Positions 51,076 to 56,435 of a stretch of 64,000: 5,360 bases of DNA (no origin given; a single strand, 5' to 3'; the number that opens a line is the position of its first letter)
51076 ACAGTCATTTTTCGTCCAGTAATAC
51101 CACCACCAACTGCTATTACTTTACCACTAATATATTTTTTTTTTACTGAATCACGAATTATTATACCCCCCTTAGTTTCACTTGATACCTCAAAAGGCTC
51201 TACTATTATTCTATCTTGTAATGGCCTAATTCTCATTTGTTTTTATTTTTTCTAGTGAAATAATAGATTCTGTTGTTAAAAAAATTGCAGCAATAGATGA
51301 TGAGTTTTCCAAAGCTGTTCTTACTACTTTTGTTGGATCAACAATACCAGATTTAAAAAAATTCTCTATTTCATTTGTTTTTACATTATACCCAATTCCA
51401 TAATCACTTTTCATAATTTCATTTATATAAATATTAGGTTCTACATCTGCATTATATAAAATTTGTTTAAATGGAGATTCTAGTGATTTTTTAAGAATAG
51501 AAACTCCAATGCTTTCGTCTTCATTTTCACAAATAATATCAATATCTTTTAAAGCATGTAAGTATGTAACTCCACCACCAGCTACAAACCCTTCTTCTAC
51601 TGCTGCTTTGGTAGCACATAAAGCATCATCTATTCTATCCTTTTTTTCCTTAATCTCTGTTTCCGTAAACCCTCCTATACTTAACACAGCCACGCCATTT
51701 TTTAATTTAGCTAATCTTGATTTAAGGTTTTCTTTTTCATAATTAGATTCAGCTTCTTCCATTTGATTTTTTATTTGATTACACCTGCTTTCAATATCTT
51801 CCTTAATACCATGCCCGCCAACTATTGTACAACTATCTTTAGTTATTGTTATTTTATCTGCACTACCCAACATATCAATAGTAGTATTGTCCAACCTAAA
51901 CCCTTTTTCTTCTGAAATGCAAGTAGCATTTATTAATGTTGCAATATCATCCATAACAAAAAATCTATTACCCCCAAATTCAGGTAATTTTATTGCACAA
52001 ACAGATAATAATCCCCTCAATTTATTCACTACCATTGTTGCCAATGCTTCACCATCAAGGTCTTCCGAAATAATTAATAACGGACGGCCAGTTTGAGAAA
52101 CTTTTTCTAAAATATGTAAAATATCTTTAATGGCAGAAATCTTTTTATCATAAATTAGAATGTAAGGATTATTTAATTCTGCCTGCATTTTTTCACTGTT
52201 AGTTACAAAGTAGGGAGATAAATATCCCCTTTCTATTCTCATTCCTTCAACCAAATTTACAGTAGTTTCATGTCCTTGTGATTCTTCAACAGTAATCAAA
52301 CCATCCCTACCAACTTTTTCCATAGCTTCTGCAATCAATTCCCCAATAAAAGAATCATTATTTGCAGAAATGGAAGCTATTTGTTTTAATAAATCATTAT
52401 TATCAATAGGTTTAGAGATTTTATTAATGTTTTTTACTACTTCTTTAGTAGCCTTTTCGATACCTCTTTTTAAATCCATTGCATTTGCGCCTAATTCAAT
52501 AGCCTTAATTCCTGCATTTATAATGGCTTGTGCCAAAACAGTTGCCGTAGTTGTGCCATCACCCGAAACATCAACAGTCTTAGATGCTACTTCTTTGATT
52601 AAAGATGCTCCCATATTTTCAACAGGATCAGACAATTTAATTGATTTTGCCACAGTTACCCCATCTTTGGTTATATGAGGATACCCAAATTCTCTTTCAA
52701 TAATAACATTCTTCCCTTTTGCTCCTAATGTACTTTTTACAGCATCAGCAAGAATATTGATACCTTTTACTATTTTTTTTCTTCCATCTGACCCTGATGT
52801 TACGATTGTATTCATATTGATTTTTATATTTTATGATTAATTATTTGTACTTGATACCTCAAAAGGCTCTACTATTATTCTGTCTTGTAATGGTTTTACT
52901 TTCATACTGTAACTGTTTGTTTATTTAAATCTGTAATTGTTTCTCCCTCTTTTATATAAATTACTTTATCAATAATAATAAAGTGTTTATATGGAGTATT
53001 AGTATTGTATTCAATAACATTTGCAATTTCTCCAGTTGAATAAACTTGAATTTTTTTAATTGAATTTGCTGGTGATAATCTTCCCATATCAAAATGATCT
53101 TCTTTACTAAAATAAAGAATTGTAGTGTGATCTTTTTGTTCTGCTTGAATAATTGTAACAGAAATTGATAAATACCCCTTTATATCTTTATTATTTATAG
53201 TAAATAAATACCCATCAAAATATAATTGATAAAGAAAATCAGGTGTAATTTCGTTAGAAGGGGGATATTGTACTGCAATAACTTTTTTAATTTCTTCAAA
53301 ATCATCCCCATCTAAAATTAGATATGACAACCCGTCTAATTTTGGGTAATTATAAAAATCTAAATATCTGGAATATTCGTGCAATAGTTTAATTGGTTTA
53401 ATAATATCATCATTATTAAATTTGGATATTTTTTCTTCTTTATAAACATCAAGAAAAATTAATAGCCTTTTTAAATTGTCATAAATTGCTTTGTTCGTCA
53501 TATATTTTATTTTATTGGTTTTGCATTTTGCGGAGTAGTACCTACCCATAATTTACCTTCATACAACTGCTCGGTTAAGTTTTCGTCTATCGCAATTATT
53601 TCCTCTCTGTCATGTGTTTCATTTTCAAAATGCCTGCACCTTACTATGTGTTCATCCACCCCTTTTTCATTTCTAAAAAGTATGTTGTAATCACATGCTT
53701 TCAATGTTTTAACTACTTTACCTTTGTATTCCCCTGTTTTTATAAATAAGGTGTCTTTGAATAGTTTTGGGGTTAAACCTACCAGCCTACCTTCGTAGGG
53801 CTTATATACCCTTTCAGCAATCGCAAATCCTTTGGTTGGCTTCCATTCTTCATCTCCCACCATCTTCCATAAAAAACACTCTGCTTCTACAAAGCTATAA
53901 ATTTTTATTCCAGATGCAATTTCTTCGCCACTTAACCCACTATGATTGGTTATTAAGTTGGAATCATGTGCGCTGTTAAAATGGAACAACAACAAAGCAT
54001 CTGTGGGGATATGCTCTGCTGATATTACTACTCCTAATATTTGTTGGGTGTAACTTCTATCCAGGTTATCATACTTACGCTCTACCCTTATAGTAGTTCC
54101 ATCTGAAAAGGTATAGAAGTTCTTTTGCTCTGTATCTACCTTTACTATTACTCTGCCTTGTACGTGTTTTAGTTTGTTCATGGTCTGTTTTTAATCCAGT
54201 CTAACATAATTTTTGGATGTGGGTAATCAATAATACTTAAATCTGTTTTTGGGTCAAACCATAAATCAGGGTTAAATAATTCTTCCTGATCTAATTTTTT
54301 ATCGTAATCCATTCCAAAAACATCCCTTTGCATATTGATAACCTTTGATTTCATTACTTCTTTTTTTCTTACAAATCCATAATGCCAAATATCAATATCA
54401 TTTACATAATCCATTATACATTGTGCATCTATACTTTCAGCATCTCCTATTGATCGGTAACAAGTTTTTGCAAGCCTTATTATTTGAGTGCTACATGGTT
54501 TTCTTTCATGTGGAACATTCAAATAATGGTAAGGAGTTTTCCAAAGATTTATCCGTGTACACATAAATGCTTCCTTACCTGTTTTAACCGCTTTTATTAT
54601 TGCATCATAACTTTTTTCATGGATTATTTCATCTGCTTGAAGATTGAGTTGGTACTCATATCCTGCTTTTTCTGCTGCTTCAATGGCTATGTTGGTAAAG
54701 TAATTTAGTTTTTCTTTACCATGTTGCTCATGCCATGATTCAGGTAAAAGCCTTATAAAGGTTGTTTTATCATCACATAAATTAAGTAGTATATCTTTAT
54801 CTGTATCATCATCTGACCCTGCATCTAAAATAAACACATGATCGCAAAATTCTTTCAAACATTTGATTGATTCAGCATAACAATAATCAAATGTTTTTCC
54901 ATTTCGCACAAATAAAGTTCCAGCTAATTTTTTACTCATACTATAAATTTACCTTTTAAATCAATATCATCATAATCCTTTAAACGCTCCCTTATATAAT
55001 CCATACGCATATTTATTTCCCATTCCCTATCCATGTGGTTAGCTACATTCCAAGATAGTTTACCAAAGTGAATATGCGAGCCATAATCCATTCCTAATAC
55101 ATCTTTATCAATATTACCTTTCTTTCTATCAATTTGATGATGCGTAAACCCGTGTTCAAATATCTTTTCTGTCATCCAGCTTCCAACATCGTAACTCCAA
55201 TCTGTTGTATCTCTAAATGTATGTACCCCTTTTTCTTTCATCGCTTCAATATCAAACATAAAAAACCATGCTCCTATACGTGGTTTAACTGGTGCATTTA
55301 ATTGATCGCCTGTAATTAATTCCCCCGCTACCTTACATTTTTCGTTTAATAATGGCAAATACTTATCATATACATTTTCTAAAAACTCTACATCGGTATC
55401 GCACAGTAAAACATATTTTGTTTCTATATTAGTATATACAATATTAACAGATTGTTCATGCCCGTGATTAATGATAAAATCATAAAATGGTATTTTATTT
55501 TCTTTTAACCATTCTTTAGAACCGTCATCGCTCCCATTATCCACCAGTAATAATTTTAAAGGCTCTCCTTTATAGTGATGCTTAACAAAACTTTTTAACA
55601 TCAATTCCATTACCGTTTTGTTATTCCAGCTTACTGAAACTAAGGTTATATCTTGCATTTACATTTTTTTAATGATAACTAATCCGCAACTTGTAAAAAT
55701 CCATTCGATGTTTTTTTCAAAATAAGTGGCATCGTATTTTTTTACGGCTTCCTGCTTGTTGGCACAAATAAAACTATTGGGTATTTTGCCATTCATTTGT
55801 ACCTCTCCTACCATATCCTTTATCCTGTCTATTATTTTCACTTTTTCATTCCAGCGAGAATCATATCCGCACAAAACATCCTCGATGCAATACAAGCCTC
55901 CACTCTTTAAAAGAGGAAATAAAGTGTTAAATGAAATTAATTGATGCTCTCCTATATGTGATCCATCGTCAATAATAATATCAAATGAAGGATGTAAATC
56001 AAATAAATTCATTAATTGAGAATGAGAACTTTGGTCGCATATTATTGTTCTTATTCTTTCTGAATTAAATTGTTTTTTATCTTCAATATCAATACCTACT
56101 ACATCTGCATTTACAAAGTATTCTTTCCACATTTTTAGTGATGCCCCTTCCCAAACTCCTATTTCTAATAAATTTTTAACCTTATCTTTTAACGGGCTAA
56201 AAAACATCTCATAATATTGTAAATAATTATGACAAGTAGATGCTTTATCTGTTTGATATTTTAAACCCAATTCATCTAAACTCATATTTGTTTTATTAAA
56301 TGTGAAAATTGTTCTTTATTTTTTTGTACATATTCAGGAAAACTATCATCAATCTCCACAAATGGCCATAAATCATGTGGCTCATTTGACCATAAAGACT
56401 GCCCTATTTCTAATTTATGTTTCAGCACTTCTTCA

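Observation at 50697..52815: Phage-encoded GroEL with a tandem-fused double GroES (Cpn20-like) instead of a single co-chaperonin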

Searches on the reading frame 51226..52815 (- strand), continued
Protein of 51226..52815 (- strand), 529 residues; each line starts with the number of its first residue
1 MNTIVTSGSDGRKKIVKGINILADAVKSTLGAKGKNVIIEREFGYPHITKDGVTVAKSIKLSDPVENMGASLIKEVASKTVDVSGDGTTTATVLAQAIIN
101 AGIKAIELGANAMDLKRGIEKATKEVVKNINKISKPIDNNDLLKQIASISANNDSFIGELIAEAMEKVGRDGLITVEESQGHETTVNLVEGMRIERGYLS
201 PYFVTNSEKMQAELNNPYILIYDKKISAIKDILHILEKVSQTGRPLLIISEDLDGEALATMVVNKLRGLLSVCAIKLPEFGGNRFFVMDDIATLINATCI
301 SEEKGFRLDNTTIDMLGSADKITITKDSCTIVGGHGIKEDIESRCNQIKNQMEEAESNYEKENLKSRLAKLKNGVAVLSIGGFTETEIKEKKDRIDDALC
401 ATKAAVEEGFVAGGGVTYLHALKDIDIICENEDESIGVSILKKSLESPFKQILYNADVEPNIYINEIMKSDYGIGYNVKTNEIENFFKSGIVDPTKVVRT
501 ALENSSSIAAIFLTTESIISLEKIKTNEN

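Call 80: find_related_loci(query=A4, collection=viral_contigs, flank=3000)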
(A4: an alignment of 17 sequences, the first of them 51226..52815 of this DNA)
Query A4 (529 aa) in viral_contigs; peptide patterns used: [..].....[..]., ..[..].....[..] (x = any residue, [..] = any of these).
600 stretches matched a pattern (row limit reached: there are more); 594 encode a relative of the query (tblastn E <= 1e-3); the best 80 are kept; 80 distinct loci.
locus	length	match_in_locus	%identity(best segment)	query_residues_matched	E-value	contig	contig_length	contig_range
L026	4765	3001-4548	57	10-523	0e+0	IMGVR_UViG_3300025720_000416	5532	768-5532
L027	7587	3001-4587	55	1-528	0e+0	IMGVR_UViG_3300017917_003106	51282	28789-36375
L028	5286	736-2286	54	5-520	0e+0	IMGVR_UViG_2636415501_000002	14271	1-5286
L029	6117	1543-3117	55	1-523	0e+0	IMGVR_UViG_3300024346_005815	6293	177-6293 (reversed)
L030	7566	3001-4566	55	9-528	0e+0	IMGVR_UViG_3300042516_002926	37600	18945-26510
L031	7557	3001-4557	55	9-525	0e+0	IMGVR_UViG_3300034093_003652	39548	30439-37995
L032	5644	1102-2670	52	10-529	0e+0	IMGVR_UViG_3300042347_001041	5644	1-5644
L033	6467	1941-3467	54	10-516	0e+0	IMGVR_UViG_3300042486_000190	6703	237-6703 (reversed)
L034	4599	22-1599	53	1-520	0e+0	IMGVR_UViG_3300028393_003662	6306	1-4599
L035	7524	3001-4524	55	10-516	1e-179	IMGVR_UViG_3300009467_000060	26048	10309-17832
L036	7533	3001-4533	56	9-516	2e-177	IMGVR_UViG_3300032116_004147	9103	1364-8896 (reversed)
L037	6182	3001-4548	52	5-519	3e-177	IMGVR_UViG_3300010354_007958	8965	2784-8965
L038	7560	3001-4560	54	5-520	1e-176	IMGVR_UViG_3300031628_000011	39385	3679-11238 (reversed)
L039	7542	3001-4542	53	10-520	1e-176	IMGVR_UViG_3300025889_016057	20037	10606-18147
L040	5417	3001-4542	53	10-520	2e-177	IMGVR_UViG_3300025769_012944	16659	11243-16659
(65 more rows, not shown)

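Call 82: find_encoding_contigs(protein=P0047, flank=4000, max_places=2)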
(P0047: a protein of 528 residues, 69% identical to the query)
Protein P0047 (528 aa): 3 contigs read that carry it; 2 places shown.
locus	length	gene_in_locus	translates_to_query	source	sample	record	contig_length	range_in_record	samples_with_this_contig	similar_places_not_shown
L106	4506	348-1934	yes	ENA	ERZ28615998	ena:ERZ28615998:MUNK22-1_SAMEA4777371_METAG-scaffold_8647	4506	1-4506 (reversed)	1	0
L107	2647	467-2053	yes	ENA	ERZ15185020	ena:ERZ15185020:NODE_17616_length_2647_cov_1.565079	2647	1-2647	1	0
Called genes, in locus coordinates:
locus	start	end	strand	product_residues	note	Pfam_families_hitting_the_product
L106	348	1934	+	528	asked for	PF00118:Cpn60_TCP1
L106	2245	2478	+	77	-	-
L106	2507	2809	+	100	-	-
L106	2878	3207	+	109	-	-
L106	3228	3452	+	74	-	-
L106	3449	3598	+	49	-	-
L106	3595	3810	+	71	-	-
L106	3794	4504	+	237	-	?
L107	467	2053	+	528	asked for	PF00118:Cpn60_TCP1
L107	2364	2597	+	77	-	-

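Call 83: find_encoding_contigs(protein=P0044, flank=2000, max_places=3)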
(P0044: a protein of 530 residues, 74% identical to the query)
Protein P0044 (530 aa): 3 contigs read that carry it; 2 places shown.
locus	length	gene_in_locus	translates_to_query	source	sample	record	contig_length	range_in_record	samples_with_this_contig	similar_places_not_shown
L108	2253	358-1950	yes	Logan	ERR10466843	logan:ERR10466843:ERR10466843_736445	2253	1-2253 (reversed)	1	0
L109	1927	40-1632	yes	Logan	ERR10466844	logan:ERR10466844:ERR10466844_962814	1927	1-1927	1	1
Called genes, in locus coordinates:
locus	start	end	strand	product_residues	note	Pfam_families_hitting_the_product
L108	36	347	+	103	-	-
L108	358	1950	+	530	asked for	PF00118:Cpn60_TCP1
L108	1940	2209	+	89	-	PF00166:Cpn10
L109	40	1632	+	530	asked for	PF00118:Cpn60_TCP1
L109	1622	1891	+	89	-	PF00166:Cpn10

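Call 94: search_protein_families(library=ncbifam, proteins=[window:51226-52815:-], max_evalue=0.001)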
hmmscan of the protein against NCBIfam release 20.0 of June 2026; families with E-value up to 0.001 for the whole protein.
window:51226-52815:- (529 aa): 18 families
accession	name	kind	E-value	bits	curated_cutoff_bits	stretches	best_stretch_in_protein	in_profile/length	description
NF000592.1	PRK00013.1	subfamily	3.3e-216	718.8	397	1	5-520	4-521/524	chaperonin GroEL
TIGR02348.1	GroEL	equivalog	1.8e-212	706.5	582.1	1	9-520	8-521/526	chaperonin GroEL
NF009489.0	PRK12851.1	subfamily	8.2e-210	697.7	464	1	8-524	9-526/541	chaperonin GroEL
NF009488.0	PRK12850.1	subfamily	2.3e-209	696.4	475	1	8-525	9-526/544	chaperonin GroEL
NF009487.0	PRK12849.1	subfamily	5.4e-208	691.6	352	1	2-522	2-523/543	chaperonin GroEL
NF010704.0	PRK14104.1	subfamily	9.3e-182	605.1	1041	1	6-520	7-523/546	chaperonin GroEL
NF038369.1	GroEL3_Chlamy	exception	3e-78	263.7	600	1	10-518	11-505/506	variant chaperonin GroEL3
NF038370.1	GroEL2_Chlamy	exception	4.1e-55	187.4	600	1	10-520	10-521/533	variant chaperonin GroEL2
NF041082.2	thermosome_alpha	equivalog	7.8e-24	84.4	450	2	6-189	13-210/519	thermosome subunit alpha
NF041083.2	thermosome_beta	equivalog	4.1e-23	82.2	400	2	6-187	13-191/520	thermosome subunit beta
TIGR02339.1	thermosome_arch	subfamily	1.2e-22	80.4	671.1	2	6-185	12-189/521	thermosome subunit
TIGR02345.1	chap_CCT_eta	equivalog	7.3e-19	67.4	669.2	2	7-169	12-183/523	T-complex protein 1 subunit eta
TIGR02342.1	chap_CCT_delta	equivalog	1.9e-16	59.7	695.35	1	12-188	11-182/517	T-complex protein 1 subunit delta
TIGR02347.1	chap_CCT_zeta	equivalog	1.9e-15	56.5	587.15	1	19-196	25-198/531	T-complex protein 1 subunit zeta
TIGR02343.1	chap_CCT_epsi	equivalog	3.4e-11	42.5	710.5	1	8-186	25-201/532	T-complex protein 1 subunit epsilon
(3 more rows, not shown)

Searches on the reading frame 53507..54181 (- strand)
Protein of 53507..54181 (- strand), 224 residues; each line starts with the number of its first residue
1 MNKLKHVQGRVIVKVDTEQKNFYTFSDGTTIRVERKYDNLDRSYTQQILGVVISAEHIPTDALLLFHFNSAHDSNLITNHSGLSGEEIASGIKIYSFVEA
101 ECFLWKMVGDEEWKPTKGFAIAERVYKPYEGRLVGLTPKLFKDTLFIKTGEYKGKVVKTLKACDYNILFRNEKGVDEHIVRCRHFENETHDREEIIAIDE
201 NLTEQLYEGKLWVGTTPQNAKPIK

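Call 3: search_protein_families(library=pfam, proteins=[window:53507-54181:-], max_evalue=0.1)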
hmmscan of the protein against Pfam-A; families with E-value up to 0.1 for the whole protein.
window:53507-54181:- (224 aa): 1 family
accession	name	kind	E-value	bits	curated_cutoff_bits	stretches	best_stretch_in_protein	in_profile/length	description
PF01245.26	Ribosomal_L19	-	0.048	14.1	22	1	14-57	5-50/111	Ribosomal protein L19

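Call 4: search_protein_families(library=phrogs, proteins=[window:53507-54181:-], max_evalue=0.01)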
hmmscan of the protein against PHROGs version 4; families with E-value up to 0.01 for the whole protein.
window:53507-54181:- (224 aa): 1 family
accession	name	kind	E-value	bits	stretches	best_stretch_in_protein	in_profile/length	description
phrog_13932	-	other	0.0043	17.8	0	11-124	7-122/200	co-chaperonin GroES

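Call 78: search_dna_similar(query=window:53507-54181:-, collection=phages, mode=protein, max_rows=15, max_evalue=0.01)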
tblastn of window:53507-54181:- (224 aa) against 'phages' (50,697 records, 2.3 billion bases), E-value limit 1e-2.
No match.

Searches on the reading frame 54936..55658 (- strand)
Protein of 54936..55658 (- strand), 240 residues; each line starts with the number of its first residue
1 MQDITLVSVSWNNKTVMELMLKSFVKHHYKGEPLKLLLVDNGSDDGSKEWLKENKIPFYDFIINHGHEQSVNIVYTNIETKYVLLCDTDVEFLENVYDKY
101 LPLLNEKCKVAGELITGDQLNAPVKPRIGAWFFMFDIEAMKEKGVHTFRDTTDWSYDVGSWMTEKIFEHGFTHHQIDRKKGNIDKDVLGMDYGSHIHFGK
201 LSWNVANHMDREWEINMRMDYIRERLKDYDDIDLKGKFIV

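Call 3: search_protein_families(library=pfam, proteins=[window:54936-55658:-], max_evalue=0.1)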
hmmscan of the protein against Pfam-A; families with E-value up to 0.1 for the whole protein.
window:54936-55658:- (240 aa): 3 families
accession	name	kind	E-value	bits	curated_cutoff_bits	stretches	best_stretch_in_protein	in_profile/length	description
PF00535.33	Glycos_transf_2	-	1.8e-08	34.9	23.3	1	9-129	5-130/168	Glycosyl transferase family 2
PF13704.12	Glyco_tranf_2_4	-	0.00036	21.4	27.5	1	19-56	5-42/98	Glycosyl transferase family 2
PF14581.11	SseB_C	-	0.084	13.5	22.5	0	12-60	59-105/106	SseB protein C-terminal domain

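Call 4: search_protein_families(library=phrogs, proteins=[window:54936-55658:-], max_evalue=0.01)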
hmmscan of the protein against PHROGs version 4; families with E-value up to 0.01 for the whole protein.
window:54936-55658:- (240 aa): 0 families

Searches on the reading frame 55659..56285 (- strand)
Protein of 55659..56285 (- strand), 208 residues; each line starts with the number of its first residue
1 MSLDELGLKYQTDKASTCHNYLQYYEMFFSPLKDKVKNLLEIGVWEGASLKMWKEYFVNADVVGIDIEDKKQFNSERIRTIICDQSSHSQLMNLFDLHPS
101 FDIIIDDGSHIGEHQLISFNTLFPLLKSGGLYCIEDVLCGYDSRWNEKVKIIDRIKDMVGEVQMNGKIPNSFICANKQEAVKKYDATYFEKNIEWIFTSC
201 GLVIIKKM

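Call 3: search_protein_families(library=pfam, proteins=[window:55659-56285:-], max_evalue=0.1)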
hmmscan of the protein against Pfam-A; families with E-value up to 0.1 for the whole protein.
window:55659-56285:- (208 aa): 4 families
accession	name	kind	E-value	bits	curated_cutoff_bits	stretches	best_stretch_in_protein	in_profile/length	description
PF13578.12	Methyltransf_24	-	9.3e-07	30.1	26.3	1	40-137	1-105/105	Methyltransferase domain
PF01596.23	Methyltransf_3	-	0.011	15.5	22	0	35-149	44-161/204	O-methyltransferase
PF08242.18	Methyltransf_12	-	0.022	15.9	30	1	40-130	1-96/98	Methyltransferase domain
PF13847.12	Methyltransf_31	-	0.025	14.7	27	1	37-138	5-113/145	Methyltransferase domain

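Call 4: search_protein_families(library=phrogs, proteins=[window:55659-56285:-], max_evalue=0.01)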
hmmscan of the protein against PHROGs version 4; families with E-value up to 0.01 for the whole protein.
window:55659-56285:- (208 aa): 1 family
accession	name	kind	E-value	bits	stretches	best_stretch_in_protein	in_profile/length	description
phrog_21658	-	other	3.2e-31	109.8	1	1-145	1-156/226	methyltransferase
